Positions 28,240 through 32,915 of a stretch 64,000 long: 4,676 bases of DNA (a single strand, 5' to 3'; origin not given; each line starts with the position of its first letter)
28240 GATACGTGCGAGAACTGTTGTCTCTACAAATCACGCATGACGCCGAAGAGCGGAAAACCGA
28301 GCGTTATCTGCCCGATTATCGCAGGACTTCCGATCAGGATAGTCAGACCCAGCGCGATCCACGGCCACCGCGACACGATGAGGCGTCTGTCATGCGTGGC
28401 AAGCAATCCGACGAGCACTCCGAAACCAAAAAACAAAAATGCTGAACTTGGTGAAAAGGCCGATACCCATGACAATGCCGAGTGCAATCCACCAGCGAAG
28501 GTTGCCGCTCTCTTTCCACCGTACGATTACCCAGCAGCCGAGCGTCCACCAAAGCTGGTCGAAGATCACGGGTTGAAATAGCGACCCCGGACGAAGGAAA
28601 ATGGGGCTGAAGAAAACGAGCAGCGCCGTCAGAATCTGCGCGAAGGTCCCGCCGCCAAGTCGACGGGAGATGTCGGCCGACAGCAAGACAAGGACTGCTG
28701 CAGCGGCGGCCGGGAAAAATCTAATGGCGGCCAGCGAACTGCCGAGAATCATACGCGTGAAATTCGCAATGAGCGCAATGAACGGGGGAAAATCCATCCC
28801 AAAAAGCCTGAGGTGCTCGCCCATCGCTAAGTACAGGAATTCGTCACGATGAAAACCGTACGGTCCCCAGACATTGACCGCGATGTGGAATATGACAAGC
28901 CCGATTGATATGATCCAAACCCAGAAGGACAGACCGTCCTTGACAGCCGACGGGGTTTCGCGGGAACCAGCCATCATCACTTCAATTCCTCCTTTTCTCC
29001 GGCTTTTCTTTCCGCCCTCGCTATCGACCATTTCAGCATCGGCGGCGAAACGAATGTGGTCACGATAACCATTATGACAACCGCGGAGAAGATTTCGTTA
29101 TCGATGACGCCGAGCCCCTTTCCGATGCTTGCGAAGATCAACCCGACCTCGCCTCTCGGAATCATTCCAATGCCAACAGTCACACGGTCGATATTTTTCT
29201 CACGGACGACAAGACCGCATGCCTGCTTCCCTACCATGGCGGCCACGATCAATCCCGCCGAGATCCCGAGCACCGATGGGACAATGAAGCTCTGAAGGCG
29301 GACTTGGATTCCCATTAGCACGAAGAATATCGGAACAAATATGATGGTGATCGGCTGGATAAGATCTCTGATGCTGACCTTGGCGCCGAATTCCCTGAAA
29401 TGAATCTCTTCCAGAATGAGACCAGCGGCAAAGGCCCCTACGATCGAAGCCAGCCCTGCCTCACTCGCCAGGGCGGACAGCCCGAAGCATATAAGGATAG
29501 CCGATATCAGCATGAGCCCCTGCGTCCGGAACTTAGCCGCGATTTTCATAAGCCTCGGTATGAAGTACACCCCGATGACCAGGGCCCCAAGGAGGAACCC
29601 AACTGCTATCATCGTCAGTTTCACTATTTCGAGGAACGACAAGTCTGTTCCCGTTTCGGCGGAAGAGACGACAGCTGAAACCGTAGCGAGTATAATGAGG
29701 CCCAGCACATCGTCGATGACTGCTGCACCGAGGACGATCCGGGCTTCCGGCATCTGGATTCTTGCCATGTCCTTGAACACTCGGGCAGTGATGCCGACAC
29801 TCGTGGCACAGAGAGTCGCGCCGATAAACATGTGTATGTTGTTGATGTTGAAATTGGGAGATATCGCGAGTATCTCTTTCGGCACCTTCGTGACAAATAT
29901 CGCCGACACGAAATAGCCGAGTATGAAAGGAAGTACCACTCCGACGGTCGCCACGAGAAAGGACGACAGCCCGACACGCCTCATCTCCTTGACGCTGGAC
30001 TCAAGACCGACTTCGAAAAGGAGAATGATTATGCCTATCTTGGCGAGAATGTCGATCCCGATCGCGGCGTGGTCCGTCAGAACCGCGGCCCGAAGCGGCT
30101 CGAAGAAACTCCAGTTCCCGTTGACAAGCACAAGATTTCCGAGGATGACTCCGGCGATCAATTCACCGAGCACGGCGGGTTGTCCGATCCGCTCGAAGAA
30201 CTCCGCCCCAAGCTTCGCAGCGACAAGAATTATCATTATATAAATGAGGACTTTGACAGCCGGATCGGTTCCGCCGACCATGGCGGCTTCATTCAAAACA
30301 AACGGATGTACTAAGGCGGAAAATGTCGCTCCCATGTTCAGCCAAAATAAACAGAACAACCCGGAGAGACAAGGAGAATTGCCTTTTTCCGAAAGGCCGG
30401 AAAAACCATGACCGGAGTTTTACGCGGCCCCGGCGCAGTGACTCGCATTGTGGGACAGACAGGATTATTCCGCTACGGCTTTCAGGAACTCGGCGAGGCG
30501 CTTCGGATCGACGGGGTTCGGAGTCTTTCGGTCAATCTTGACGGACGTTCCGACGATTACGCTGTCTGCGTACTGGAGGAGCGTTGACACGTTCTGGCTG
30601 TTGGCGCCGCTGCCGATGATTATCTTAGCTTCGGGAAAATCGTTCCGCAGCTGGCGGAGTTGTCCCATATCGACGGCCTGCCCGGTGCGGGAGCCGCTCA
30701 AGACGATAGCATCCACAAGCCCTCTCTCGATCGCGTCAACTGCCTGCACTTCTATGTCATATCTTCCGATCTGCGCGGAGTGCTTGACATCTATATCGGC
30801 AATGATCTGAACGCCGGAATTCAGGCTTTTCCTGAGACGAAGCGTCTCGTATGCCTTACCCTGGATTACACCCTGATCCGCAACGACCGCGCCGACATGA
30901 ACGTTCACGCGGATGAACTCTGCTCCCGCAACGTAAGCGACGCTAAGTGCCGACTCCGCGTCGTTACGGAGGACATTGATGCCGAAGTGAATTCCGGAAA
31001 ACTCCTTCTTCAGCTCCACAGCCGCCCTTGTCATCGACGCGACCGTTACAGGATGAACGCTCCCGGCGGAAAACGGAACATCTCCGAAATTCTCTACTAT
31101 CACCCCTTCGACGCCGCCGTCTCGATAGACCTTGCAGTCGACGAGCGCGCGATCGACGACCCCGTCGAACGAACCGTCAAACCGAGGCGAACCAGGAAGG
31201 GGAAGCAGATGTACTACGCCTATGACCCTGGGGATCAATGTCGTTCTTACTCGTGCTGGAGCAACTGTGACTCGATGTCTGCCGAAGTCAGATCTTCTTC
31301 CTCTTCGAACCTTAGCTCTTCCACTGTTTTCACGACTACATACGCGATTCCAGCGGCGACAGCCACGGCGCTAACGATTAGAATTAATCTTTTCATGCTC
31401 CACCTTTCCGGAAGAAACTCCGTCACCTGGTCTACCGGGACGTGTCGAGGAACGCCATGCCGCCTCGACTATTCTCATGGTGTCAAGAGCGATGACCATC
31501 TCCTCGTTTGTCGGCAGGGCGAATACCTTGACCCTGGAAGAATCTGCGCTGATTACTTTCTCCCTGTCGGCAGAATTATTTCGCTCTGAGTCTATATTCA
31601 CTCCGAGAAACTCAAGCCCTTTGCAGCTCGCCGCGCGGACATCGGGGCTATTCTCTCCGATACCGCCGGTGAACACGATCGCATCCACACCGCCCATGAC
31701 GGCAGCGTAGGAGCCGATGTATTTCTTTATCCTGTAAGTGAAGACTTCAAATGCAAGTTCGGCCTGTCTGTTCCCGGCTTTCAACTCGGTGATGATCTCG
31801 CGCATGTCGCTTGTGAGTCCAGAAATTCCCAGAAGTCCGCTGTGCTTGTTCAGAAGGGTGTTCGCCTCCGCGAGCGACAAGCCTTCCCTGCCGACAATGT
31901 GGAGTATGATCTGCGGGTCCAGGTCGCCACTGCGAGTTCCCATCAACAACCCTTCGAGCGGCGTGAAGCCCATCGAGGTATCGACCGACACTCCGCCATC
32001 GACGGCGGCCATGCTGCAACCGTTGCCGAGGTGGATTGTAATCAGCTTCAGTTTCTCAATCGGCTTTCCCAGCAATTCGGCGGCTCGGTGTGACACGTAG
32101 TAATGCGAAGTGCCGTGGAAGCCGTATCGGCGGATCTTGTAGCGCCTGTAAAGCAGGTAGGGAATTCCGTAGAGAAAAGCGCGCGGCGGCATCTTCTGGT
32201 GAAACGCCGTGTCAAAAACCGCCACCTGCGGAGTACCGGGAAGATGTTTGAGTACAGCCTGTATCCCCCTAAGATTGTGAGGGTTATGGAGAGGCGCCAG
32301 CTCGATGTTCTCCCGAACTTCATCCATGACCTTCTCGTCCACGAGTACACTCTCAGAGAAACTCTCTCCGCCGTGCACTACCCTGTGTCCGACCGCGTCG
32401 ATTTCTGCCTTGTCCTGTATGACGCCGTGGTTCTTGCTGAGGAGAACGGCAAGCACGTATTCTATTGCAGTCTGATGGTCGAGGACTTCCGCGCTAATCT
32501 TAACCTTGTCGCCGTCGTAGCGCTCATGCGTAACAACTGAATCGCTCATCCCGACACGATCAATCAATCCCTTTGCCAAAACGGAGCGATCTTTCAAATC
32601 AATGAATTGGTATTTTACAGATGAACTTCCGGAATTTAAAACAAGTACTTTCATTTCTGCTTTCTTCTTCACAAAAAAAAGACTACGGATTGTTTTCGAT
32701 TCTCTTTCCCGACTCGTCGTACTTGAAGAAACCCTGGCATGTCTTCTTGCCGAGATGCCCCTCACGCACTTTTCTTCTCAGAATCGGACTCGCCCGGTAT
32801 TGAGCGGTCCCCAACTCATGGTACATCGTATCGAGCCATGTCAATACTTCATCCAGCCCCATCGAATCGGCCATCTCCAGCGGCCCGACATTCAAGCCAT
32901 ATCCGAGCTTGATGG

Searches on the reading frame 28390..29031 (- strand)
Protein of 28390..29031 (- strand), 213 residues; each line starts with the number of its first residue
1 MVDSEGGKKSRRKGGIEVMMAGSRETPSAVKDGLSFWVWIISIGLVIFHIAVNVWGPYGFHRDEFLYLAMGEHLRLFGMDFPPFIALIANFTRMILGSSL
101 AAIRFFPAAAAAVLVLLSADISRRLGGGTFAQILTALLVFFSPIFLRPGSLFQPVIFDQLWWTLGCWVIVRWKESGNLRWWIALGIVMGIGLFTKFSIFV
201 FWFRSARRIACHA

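Call 61: search_protein_families(library=pfam, proteins=[window:28390-29031:-], max_evalue=0.001)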
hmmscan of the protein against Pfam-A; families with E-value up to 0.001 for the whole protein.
window:28390-29031:- (213 aa): 2 families
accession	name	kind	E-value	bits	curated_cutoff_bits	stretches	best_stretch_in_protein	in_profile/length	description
PF13231.12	PMT_2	-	1.7e-14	54.8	26.1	1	81-203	2-123/160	Dolichyl-phosphate-mannose-protein mannosyltransferase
PF02366.24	PMT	-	7.9e-05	22.8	22.7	1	101-201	83-188/245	Dolichyl-phosphate-mannose-protein mannosyltransferase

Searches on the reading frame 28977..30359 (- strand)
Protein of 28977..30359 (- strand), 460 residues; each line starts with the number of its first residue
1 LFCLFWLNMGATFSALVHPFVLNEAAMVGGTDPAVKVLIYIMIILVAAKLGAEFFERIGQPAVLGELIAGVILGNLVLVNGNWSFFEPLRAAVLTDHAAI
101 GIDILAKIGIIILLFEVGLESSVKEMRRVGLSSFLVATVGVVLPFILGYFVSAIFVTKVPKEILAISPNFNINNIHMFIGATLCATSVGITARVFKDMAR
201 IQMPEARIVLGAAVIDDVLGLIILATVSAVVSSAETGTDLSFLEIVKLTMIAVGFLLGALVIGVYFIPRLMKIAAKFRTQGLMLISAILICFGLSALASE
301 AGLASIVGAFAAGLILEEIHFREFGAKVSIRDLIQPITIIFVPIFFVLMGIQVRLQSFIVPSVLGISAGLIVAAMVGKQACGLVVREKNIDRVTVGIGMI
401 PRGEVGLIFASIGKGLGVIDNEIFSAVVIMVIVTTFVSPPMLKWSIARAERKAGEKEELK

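Call 61: search_protein_families(library=pfam, proteins=[window:28977-30359:-], max_evalue=0.001)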
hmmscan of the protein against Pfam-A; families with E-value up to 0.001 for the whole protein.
window:28977-30359:- (460 aa): 1 family
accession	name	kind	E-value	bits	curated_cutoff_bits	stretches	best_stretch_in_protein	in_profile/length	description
PF00999.27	Na_H_Exchanger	-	6.2e-58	196.9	26.2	1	48-444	7-371/375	Sodium/hydrogen exchanger, transmembrane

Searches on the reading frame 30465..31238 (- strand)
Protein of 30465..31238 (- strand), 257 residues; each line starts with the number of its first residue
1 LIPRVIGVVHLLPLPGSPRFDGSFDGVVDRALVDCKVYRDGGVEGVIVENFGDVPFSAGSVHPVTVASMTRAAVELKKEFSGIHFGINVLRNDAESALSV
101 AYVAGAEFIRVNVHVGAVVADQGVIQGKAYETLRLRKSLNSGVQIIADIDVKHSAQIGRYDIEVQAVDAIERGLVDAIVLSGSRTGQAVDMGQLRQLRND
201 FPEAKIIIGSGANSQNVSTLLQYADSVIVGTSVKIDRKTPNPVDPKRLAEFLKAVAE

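Call 9: search_protein_families(library=pfam, proteins=[window:30465-31238:-], max_evalue=0.01)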
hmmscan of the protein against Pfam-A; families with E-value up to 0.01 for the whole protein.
window:30465-31238:- (257 aa): 2 families
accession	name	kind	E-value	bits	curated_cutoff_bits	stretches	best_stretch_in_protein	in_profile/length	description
PF03437.21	BtpA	-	2.4e-84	283.2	30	1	5-256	5-253/254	BtpA family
PF00478.31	IMPDH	-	0.0073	15.8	25.6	0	154-230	96-173/345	IMP dehydrogenase / GMP reductase domain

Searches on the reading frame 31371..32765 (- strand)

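Call 9: search_protein_families(library=pfam, proteins=[window:31371-32765:-], max_evalue=0.01)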
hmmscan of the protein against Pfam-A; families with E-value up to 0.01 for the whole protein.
window:31371-32765:- (464 aa): 1 family
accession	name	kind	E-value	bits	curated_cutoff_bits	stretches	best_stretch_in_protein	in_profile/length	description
PF00871.23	Acetate_kinase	-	1.2e-157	525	22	1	39-426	1-391/392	Acetokinase family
